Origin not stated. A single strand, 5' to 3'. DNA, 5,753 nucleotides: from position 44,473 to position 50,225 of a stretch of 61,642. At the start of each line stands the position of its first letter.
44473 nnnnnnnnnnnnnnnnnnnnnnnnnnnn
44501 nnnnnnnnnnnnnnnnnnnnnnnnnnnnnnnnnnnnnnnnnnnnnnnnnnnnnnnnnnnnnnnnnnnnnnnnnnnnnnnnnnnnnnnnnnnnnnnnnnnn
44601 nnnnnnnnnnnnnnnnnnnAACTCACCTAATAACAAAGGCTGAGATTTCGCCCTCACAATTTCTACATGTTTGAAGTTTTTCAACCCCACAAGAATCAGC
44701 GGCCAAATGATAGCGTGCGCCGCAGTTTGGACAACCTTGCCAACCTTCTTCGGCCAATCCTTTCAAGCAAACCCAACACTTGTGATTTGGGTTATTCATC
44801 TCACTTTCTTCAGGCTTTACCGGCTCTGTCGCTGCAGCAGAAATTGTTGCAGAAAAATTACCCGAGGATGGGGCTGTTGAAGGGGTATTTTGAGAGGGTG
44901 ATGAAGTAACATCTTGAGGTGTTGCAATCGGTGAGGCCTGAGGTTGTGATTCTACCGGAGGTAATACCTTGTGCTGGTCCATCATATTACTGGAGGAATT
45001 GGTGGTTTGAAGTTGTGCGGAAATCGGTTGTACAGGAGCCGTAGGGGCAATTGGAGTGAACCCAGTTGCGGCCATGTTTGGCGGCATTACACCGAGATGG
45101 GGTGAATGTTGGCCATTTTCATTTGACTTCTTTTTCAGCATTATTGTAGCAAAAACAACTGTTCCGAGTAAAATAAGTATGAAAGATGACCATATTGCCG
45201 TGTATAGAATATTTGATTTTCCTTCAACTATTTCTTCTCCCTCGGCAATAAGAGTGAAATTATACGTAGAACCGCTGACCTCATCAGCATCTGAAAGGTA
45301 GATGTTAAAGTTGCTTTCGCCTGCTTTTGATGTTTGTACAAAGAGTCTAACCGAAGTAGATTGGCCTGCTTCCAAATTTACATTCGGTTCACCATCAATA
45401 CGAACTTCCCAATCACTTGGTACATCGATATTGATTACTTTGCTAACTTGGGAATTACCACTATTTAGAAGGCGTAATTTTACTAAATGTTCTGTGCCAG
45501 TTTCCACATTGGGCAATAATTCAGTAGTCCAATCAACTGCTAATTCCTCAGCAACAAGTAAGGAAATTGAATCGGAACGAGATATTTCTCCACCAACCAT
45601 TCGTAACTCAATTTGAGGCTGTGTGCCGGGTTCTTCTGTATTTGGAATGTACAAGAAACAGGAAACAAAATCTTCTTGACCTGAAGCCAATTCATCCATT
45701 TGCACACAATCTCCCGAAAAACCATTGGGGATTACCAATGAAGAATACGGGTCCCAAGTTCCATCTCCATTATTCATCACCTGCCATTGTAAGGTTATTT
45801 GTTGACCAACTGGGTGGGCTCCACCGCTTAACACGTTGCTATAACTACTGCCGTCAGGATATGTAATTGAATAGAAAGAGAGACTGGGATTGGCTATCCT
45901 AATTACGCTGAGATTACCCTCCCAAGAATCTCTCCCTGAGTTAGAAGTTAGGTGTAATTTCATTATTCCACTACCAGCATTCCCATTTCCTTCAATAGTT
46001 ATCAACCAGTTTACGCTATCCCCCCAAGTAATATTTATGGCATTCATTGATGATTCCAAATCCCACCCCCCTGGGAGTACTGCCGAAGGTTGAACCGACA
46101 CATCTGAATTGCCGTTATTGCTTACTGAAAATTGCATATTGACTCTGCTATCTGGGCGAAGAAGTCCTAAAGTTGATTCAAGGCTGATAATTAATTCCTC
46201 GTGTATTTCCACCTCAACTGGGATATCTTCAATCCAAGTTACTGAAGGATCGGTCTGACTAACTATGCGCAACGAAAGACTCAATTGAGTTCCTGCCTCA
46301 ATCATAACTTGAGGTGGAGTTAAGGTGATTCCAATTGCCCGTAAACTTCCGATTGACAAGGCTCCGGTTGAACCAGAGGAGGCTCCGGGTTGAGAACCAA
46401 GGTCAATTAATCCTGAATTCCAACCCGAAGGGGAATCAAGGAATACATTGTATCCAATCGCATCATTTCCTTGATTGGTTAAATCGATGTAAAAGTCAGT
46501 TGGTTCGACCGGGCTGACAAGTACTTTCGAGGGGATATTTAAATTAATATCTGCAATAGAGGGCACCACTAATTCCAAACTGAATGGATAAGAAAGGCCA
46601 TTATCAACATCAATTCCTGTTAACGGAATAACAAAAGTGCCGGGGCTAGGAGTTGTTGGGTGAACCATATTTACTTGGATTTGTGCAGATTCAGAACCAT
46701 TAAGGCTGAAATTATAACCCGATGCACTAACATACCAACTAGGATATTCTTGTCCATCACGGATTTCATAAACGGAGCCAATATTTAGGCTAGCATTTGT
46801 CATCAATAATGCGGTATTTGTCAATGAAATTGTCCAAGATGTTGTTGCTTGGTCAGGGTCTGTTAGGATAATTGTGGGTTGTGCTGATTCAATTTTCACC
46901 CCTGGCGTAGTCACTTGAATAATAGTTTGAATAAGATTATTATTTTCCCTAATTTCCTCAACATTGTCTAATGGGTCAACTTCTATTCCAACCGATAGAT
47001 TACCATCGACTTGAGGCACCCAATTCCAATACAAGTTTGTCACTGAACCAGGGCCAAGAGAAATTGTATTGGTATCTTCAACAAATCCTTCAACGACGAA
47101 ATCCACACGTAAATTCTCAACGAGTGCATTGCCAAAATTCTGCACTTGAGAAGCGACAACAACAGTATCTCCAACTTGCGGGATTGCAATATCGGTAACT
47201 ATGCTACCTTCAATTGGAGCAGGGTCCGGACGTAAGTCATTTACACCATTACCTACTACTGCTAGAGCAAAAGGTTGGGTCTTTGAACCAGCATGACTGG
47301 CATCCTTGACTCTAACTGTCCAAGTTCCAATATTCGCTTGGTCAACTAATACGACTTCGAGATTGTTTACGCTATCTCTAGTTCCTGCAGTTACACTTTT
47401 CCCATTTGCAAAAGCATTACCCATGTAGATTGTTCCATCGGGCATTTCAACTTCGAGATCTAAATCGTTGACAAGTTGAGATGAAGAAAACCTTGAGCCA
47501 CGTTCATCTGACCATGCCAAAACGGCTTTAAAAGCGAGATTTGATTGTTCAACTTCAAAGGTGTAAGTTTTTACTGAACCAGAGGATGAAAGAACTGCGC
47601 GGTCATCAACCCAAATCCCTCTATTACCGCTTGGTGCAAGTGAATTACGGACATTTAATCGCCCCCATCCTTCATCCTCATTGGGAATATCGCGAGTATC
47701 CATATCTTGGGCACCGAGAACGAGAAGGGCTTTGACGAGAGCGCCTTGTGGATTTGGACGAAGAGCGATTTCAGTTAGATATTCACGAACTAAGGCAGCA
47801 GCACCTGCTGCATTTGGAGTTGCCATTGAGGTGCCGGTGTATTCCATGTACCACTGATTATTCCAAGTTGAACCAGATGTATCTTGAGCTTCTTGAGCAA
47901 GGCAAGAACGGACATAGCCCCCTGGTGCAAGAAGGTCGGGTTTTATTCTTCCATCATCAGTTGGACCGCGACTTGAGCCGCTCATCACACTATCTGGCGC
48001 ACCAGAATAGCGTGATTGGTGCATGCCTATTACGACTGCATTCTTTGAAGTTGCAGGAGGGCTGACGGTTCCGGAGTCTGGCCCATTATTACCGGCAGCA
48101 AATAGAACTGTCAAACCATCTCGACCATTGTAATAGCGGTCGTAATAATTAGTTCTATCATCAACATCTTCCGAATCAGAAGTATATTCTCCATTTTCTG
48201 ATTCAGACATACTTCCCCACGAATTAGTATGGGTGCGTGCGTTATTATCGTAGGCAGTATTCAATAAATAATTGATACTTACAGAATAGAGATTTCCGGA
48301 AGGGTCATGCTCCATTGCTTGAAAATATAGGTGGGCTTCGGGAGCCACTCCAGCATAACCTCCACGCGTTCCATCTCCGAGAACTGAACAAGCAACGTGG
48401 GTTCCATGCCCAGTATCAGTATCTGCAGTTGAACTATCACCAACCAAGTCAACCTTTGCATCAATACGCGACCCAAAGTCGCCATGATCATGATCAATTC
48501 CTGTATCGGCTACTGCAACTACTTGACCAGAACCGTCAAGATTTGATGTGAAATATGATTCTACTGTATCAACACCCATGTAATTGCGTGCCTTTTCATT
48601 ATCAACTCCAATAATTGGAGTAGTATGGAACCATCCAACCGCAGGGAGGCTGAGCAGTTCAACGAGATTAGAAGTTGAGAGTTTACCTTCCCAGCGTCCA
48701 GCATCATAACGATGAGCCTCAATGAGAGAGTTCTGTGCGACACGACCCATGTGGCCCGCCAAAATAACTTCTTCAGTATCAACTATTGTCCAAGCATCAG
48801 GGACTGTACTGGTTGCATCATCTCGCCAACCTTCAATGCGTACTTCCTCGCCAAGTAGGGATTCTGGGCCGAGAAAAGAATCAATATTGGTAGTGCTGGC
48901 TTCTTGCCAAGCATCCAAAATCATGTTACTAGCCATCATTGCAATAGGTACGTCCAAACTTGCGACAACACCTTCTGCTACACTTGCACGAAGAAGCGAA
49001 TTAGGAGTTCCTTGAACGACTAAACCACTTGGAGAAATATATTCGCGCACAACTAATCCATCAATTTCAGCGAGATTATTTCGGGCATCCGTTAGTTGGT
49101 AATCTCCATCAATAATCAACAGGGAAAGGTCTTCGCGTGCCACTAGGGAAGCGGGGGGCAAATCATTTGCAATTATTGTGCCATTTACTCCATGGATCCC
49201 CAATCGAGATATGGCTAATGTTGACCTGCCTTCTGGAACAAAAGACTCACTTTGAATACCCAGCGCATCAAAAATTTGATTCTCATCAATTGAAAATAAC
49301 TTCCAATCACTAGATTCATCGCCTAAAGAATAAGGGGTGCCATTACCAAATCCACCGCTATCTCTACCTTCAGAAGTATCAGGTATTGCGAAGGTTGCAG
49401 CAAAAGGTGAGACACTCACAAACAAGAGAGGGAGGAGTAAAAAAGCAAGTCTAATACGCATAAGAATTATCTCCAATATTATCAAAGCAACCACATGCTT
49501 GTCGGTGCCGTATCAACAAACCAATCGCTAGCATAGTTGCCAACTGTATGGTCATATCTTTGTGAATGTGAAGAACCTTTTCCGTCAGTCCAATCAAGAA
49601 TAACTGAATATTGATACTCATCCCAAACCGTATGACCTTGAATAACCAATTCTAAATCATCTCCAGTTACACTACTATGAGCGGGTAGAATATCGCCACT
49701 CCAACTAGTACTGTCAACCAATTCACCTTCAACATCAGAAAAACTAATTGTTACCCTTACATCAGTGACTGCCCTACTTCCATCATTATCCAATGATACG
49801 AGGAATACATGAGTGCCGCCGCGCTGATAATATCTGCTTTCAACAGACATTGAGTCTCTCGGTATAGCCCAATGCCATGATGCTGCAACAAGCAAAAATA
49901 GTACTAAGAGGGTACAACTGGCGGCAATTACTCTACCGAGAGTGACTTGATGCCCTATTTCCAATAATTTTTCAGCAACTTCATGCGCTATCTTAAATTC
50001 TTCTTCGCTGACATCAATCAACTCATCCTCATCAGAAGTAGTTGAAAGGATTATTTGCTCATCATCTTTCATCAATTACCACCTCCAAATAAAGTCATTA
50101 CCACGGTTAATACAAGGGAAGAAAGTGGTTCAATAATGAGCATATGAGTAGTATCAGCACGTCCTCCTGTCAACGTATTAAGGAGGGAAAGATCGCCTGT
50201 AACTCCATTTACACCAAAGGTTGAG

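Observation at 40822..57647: Five-gene, 16.8-kb operon encoding about 5,600 aa of cell-surface machinery (best candidate for a novel system in this window)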

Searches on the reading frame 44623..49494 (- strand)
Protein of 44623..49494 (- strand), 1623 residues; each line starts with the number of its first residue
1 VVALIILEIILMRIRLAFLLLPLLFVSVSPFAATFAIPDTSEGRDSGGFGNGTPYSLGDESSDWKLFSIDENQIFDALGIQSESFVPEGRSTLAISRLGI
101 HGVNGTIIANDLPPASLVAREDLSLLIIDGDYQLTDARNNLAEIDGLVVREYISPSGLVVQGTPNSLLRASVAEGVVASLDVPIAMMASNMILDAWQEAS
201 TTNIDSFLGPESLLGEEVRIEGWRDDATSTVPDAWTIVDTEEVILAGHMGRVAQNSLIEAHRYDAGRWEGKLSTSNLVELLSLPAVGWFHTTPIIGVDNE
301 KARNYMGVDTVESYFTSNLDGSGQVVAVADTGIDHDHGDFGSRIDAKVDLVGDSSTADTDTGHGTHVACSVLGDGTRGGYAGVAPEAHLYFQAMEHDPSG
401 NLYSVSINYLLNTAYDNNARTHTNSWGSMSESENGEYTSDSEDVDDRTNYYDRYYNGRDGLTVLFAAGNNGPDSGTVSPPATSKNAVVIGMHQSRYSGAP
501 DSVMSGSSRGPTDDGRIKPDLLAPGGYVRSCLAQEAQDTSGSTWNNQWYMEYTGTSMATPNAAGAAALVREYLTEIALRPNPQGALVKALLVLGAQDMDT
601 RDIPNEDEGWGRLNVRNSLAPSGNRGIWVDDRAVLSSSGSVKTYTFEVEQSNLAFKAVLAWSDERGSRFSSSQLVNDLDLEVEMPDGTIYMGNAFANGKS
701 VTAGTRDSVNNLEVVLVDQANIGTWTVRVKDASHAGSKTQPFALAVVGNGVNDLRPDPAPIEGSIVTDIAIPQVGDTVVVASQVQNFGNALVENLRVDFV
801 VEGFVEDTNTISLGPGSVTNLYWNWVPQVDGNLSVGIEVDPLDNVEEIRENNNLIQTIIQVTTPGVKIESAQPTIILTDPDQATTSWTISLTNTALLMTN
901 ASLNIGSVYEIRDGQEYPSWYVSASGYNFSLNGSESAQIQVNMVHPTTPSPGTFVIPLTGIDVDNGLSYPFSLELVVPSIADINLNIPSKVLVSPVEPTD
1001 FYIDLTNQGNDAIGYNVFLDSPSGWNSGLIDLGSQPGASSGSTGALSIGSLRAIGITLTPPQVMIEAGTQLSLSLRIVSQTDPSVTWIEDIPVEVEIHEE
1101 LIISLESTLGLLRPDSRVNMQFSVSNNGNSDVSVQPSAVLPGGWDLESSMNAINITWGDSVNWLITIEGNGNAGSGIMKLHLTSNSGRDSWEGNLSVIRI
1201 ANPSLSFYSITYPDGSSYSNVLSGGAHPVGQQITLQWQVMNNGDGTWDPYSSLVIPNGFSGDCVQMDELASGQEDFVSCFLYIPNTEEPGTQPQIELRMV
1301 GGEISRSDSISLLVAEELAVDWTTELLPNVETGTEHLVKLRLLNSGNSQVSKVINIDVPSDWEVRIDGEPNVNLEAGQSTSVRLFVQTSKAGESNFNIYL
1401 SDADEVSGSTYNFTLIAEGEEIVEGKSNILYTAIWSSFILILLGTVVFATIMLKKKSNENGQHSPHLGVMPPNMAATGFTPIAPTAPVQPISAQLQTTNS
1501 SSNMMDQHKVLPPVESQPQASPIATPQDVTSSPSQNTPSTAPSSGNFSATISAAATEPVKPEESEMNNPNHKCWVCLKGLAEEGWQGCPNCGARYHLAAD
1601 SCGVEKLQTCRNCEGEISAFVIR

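Call 5: search_protein_families(library=pfam, proteins=[window:44623-49494:-], max_evalue=0.01)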
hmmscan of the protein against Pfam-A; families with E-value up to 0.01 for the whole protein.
window:44623-49494:- (1623 aa): 4 families
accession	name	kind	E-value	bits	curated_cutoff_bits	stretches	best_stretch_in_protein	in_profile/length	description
PF00082.27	Peptidase_S8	-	2.7e-47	161.9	21.8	1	321-611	1-288/288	Subtilase family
PF07705.17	CARDB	-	4e-13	49.9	22.7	1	772-854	15-98/101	CARDB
PF10633.15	NPCBM_assoc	-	1.7e-07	31.7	24.4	1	1331-1390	2-62/78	NPCBM-associated, NEW3 domain of alpha-galactosidase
PF16158.11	N_BRCA1_IG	-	0.0024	18.8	28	0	1224-1278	5-72/108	Ig-like domain from next to BRCA1 gene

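Call 6: search_protein_families(library=ncbifam, proteins=[window:44623-49494:-], max_evalue=0.01)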
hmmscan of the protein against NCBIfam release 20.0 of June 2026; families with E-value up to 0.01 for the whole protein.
window:44623-49494:- (1623 aa): 7 families
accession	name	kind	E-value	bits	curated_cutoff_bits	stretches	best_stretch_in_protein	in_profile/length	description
TIGR03921.1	T7SS_mycosin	equivalog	1.1e-15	57.7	278.75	1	320-575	11-249/353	type VII secretion-associated serine protease mycosin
NF040809.1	germ_prot_CspBA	exception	8.4e-13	46.9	1250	1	476-617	395-520/1099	bifunctional germination protease/germinant receptor pseudoprotease CspBA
NF040808.2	CspC_non_triad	exception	8.5e-13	47.6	675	1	476-619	420-549/556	bile acid germinant receptor pseudoprotease CspC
NF040553.1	SGO_0316_fam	subfamily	1.7e-10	39.2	1400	1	501-575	651-713/1486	SGO_0316/SGO_0317 family LPXTG-anchored serine peptidase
NF042956.1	IteS_antiphage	equivalog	1.3e-09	36.9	900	1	477-596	413-534/747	S8 family anti-phage peptidase IteS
NF033595.1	denti_PrtP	equivalog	1.5e-05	23.9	300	1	523-617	416-500/606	dentilisin complex serine proteinase subunit PrtP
NF041740.1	choice_anch_T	equivalog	0.00017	20.8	70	0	1328-1393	155-224/259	choice-of-anchor T family protein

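Call 16: search_solved_structures(query=window:44623-49494:-, max_evalue=0.00001)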
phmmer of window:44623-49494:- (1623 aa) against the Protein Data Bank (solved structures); distinct sequences matched with E-value up to 0.00001: 56.
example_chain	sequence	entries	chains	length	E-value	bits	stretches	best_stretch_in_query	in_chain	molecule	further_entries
5fax_A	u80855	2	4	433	4.3e-72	246.3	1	299-747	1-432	Subtilase SubHal from Bacillus halmapalus | Enzyme subtilase SubHal from Bacillus halmapalus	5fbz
1wmd_A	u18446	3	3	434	2.9e-70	240.3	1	299-747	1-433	protease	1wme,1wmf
3afg_A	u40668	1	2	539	1.5e-27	98.7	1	315-615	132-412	Subtilisin-like serine protease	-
9ues_B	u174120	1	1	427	2.1e-27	98.2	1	316-615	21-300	Subtilisin-like serine protease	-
2gko_A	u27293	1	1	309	1.1e-18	69.3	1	313-569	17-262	microbial serine proteinases; subtilisin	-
1ea7_A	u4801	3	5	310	1.2e-16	62.6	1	315-581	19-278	SERINE PROTEASE | 36KDA PROTEASE | Sphericase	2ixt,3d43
2x8j_A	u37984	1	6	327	2e-14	55.2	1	305-579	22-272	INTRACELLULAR SUBTILISIN PROTEASE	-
2wv7_A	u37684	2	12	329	2e-14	55.2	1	305-579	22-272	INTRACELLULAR SUBTILISIN PROTEASE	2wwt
2xrm_A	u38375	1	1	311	8.1e-14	53.2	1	306-579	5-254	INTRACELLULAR SUBTILISIN PROTEASE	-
5ffn_A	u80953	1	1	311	3.6e-13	51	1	315-572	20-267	Enzyme subtilase SubTY from Bacillus sp. TY145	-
9pr8_A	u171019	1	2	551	1.1e-11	46.1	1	476-617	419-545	Germination-specific protease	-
9t7m_E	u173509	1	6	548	1.1e-11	46.1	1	475-617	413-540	Subtilisin-like serine germination related protease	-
9sj9_B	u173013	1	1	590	1.4e-11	45.7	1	475-617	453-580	Subtilisin-like serine germination related protease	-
9pr9_A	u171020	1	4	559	1.7e-11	45.5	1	476-617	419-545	Germination-specific protease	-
7xr8_A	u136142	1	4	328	3e-10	41.3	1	315-400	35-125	Major intracellular serine protease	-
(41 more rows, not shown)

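Call 97: search_protein_families(library=padloc, proteins=[window:44623-49494:-], max_evalue=0.001)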
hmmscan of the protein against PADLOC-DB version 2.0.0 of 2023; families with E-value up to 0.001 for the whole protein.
window:44623-49494:- (1623 aa): 4 families
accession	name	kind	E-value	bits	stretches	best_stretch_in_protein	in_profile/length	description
PDLC03014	subtilase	-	5.3e-24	83.4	1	316-612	169-390/391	-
PDLC02197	IetS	-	4.5e-13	46.4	1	477-603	415-543/749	-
PDLC02198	IetS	-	0.00014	17.9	0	508-596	473-566/795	-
PDLC02199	IetS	-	0.00018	17.8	0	474-568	486-578/826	-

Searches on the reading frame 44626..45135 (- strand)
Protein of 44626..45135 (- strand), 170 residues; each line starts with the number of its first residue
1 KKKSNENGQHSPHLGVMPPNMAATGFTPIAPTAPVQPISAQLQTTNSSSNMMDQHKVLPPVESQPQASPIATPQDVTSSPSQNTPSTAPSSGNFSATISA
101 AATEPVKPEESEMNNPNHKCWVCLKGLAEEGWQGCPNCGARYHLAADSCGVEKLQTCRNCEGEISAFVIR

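Call 29: search_protein_families(library=pfam, proteins=[window:44626-45135:-], max_evalue=10)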
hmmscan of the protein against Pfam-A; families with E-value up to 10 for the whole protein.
seq(170 aa): 8 families
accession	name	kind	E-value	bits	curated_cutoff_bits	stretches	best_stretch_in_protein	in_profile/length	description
PF17915.7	zf_Rg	-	0.019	14.8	25.5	1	155-166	8-19/49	Reverse gyrase zinc finger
PF13248.11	Zn_ribbon_3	-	0.048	13.6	27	1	119-141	4-25/26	zinc-ribbon domain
PF14446.12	Prok-RING_1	-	0.054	13.9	29.1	1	116-145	3-33/54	Prokaryotic RING finger family 1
PF05191.20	ADK_lid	-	0.14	12.5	26.6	1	135-163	4-30/36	Adenylate kinase, active site lid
PF13717.11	Zn_ribbon_4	-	0.62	10.5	30.3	1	135-149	5-19/36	zinc-ribbon domain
PF05810.19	NinF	-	0.81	10.1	27.5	1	135-143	2-10/25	NinF protein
PF12773.13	DZR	-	1.5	9.5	27.3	1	117-139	24-45/45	Double zinc ribbon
PF07503.17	zf-HYPF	-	4.4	7.7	23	1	135-144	24-33/34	HypF finger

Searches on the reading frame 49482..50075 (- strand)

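Call 5: search_protein_families(library=pfam, proteins=[window:49482-50075:-], max_evalue=0.01)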
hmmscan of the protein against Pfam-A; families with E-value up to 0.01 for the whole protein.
window:49482-50075:- (197 aa): 0 families

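Call 6: search_protein_families(library=ncbifam, proteins=[window:49482-50075:-], max_evalue=0.01)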
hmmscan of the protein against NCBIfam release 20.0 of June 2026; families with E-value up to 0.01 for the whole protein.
window:49482-50075:- (197 aa): 0 families

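Call 29: search_protein_families(library=pfam, proteins=[window:49482-50075:-], max_evalue=10)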
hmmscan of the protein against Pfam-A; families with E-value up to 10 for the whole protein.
window:49482-50075:- (197 aa): 2 families
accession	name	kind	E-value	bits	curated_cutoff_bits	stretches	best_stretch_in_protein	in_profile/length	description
PF19297.4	QcrA_N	-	0.018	14.9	27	1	2-78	17-90/222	QcrA subunit N-terminal region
PF09835.14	DUF2062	-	0.075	13.4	27.4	1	23-72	95-143/147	Uncharacterized protein conserved in bacteria (DUF2062)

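Call 97: search_protein_families(library=padloc, proteins=[window:49482-50075:-], max_evalue=0.001)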
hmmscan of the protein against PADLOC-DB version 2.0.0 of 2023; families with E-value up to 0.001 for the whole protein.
window:49482-50075:- (197 aa): 0 families
